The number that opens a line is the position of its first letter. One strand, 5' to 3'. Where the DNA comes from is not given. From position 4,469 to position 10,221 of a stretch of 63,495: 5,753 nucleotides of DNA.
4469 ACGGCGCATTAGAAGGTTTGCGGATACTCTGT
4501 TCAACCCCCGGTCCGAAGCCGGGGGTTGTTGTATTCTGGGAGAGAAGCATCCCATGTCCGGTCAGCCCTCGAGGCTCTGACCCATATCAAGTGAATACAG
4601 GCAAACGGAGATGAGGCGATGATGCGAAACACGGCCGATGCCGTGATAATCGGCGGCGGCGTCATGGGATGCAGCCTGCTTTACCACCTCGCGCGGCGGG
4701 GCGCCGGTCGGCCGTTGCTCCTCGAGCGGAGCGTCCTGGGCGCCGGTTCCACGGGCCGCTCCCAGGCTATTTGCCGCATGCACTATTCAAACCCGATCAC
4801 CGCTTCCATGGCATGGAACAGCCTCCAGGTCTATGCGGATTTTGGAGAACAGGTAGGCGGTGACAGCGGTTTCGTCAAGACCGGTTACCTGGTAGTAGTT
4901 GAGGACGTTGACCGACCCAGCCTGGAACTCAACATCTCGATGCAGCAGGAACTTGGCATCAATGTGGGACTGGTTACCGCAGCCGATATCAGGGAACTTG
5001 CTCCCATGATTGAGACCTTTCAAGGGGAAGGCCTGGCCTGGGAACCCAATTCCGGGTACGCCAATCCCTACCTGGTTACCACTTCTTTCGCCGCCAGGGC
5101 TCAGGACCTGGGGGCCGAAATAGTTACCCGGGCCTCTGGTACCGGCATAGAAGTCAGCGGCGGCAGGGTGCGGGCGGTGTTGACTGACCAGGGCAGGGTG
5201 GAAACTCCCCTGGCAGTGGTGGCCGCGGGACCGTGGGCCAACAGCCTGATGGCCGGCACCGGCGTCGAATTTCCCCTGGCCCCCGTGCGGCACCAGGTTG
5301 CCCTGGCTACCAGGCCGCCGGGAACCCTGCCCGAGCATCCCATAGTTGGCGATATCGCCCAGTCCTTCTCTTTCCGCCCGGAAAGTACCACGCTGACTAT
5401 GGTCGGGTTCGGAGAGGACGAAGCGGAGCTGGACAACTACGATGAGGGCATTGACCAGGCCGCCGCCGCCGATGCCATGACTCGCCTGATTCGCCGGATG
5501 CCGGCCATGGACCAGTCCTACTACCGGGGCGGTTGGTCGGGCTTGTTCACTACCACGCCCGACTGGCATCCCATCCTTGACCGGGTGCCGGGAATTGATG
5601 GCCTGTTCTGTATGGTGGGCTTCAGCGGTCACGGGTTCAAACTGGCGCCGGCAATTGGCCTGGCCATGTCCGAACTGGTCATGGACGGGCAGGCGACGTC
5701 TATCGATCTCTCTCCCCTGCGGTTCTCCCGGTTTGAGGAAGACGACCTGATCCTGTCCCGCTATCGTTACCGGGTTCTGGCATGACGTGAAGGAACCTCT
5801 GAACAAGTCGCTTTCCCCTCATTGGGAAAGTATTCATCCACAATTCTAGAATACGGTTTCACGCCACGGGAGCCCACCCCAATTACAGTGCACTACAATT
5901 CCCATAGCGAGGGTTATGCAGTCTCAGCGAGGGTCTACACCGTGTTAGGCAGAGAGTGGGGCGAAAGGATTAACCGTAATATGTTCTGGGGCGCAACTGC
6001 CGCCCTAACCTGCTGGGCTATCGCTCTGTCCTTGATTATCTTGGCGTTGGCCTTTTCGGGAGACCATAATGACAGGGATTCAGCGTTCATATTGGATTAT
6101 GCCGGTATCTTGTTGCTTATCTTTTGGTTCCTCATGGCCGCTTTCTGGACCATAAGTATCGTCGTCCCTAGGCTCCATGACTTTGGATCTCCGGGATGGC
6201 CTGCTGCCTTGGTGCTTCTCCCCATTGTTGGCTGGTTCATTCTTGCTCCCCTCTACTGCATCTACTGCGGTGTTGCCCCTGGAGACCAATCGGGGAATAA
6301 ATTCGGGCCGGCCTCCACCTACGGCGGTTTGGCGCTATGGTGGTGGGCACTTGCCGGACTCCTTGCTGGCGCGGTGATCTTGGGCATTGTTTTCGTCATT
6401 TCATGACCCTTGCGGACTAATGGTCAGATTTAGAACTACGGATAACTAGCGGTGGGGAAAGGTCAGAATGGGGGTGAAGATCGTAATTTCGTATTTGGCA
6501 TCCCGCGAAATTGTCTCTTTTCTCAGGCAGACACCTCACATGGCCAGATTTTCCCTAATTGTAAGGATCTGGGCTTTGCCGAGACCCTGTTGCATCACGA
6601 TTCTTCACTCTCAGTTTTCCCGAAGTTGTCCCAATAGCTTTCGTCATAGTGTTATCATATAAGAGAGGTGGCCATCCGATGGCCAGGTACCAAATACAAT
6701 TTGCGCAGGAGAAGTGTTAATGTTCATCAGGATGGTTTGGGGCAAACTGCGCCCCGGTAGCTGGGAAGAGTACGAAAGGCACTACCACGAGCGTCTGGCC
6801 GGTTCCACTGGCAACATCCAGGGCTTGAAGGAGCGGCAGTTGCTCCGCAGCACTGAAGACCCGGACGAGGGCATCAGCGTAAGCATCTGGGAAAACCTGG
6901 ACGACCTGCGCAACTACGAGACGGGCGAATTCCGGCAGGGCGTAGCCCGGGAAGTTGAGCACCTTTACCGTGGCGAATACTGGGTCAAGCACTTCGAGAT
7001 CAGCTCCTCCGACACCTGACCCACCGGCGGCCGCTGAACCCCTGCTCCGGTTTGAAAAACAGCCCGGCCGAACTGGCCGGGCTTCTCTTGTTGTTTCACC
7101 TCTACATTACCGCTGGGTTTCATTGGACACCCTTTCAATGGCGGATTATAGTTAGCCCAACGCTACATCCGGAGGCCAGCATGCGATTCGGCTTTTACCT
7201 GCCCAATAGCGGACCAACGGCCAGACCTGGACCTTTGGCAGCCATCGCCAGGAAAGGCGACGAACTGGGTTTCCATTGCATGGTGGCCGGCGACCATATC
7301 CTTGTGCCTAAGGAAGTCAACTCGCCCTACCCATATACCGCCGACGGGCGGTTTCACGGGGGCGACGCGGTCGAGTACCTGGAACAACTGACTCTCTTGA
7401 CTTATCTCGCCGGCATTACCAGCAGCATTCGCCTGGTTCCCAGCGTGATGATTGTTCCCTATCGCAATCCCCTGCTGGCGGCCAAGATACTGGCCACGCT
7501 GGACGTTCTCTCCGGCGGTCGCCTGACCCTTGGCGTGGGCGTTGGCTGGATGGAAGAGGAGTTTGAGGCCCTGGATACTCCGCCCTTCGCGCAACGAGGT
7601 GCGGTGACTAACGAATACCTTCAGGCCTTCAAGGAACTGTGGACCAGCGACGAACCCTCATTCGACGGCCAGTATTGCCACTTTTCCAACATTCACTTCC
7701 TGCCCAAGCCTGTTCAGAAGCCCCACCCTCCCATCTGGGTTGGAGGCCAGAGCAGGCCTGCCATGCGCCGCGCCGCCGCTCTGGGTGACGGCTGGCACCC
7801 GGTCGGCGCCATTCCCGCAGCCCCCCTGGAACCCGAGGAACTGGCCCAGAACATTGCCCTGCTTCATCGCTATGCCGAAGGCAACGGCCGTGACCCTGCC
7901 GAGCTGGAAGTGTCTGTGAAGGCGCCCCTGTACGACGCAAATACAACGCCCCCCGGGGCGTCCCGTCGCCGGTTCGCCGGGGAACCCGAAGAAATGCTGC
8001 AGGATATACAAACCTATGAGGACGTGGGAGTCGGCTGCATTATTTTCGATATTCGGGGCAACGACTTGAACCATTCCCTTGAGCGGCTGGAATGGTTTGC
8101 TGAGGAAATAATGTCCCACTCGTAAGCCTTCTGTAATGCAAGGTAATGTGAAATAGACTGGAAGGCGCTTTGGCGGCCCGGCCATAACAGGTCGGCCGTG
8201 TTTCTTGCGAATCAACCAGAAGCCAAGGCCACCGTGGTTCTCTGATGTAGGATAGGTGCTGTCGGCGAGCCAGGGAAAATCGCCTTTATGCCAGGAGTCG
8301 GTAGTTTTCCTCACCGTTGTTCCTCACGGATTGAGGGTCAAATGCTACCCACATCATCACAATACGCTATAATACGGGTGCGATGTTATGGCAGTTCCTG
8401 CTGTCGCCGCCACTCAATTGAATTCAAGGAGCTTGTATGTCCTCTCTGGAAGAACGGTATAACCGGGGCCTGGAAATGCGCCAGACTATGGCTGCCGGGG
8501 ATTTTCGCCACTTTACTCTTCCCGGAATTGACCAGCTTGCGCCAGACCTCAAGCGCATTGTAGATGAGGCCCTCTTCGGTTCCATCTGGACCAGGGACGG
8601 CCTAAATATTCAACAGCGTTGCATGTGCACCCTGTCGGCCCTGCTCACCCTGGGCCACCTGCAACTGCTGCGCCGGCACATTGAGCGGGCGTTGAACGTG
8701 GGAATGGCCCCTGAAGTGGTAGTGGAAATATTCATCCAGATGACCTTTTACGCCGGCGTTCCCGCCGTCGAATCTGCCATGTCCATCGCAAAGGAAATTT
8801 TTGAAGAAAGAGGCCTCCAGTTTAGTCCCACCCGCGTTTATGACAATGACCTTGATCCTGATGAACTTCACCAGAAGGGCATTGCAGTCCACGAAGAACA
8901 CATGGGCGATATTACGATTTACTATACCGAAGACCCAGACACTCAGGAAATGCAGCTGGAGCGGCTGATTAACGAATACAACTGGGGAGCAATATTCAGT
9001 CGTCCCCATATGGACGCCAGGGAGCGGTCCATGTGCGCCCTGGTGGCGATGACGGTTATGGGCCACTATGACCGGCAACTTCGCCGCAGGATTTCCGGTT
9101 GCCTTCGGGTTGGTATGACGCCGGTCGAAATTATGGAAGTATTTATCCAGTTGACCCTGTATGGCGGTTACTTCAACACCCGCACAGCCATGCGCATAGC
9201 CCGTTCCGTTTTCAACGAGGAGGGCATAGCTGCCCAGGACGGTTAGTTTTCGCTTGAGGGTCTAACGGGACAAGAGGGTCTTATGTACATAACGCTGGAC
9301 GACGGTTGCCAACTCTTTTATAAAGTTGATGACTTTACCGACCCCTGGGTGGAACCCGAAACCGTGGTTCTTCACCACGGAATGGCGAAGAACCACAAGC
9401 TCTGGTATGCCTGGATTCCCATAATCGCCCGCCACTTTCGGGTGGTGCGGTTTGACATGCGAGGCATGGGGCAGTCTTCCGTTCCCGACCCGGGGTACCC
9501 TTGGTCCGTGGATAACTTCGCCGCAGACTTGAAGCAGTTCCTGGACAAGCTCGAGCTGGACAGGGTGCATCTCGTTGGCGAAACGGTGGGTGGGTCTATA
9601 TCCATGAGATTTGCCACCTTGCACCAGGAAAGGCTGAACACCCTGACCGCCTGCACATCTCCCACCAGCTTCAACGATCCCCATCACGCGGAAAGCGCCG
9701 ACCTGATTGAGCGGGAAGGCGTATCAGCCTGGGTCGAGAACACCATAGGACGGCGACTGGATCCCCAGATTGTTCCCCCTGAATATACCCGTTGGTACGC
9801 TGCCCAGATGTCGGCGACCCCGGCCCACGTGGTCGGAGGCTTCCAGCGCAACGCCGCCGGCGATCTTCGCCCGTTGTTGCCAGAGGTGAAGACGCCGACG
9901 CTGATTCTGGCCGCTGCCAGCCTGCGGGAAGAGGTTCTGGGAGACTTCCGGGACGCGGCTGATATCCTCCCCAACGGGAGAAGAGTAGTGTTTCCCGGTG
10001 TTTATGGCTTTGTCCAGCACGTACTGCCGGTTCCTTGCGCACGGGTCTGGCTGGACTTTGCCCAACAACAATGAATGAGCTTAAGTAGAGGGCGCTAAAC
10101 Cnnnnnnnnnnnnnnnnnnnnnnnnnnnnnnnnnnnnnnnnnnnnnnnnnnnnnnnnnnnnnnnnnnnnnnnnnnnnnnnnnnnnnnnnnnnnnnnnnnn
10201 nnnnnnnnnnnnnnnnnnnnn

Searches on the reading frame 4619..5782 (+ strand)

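Call 33: search_protein_families(library=pfam, proteins=[window:4619-5782:+], max_evalue=0.001)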
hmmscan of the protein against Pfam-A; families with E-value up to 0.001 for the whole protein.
window:4619-5782:+ (388 aa): 1 family
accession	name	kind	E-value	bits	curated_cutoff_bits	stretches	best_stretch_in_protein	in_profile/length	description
PF01266.30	DAO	-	3.8e-62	211.3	27.9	1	7-353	1-353/353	FAD dependent oxidoreductase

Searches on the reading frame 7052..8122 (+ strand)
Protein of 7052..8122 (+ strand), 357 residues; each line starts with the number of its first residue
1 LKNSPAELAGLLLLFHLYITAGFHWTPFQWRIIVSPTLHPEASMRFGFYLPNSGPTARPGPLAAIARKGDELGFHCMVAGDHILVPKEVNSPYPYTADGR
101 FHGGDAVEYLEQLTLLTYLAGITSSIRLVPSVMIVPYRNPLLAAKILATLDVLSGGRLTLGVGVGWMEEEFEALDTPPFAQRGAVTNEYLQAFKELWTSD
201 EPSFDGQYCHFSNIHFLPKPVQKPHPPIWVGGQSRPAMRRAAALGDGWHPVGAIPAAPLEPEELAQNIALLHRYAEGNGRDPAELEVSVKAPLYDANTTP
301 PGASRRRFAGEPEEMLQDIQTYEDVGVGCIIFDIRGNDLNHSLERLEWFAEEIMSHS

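Call 33: search_protein_families(library=pfam, proteins=[window:7052-8122:+], max_evalue=0.001)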
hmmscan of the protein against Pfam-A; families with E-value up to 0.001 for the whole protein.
window:7052-8122:+ (357 aa): 1 family
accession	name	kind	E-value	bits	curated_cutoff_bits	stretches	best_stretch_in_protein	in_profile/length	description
PF00296.26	Bac_luciferase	-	8.3e-48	163.8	27.9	1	44-296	1-231/314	Luciferase-like monooxygenase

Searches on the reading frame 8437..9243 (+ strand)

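Call 32: search_protein_families(library=pfam, proteins=[window:8437-9243:+], max_evalue=0.001)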
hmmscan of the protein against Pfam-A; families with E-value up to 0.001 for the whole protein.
window:8437-9243:+ (269 aa): 1 family
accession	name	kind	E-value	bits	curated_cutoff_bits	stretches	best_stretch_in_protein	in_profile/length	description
PF02627.25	CMD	-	2.7e-27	95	23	2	36-120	1-84/84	Carboxymuconolactone decarboxylase family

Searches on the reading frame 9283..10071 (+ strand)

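Call 32: search_protein_families(library=pfam, proteins=[window:9283-10071:+], max_evalue=0.001)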
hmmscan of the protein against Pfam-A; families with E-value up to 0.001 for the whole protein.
window:9283-10071:+ (263 aa): 4 families
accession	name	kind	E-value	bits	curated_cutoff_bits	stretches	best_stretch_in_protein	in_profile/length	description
PF00561.26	Abhydrolase_1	-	6.1e-26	92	25.8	1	27-156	2-129/245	alpha/beta hydrolase fold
PF12697.13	Abhydrolase_6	-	3.2e-11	44.8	26.3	1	28-239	1-201/217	Alpha/beta hydrolase family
PF12146.15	Hydrolase_4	-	1.1e-10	41.6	27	1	27-210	6-198/239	Serine aminopeptidase, S33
PF03096.20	Ndr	-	1.2e-05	24.7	23.3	1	48-121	52-127/283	Ndr family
